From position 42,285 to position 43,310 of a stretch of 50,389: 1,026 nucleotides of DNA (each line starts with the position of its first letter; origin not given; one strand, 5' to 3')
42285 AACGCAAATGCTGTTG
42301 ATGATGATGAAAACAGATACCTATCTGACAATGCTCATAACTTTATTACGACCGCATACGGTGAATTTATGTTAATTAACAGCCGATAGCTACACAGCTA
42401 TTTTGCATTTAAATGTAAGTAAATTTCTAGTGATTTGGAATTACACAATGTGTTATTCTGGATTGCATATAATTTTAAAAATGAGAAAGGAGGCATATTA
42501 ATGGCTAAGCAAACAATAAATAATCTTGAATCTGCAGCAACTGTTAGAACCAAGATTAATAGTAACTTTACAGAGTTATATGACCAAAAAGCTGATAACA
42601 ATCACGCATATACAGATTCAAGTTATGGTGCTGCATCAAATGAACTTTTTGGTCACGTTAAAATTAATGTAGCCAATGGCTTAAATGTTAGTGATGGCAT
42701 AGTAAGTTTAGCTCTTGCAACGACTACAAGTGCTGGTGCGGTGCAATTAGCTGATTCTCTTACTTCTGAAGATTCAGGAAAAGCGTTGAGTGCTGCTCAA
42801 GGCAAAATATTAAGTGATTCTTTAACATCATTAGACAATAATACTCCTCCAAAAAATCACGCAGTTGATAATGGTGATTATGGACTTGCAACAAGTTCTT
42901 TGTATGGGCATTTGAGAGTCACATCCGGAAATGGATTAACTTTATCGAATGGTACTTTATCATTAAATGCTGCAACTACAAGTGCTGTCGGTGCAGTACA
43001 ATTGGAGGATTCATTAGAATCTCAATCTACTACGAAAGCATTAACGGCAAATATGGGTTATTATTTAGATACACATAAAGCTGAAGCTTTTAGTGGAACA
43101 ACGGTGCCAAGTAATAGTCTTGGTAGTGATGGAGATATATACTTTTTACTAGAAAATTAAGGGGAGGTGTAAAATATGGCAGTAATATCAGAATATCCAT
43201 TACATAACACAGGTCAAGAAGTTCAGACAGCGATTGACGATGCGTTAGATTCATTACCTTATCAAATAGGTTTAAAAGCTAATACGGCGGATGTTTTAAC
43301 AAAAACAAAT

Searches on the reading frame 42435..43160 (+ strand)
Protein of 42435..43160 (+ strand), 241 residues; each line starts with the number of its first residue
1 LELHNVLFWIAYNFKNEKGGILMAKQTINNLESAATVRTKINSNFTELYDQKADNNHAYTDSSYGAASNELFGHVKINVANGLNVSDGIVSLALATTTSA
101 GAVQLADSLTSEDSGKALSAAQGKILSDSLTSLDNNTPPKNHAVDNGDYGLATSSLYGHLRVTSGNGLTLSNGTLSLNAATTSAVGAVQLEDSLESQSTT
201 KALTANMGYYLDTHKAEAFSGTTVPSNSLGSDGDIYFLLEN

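Call 68: search_protein_families(library=phrogs, proteins=[window:42435-43160:+], max_evalue=0.00001)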
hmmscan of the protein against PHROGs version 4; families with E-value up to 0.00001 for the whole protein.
window:42435-43160:+ (241 aa): 2 families
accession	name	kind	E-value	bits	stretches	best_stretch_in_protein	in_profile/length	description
phrog_910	-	tail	1.1e-06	29.2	0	166-228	240-301/497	tail collar fiber protein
phrog_28171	-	unknown function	7.8e-06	25.8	0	174-207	135-168/476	-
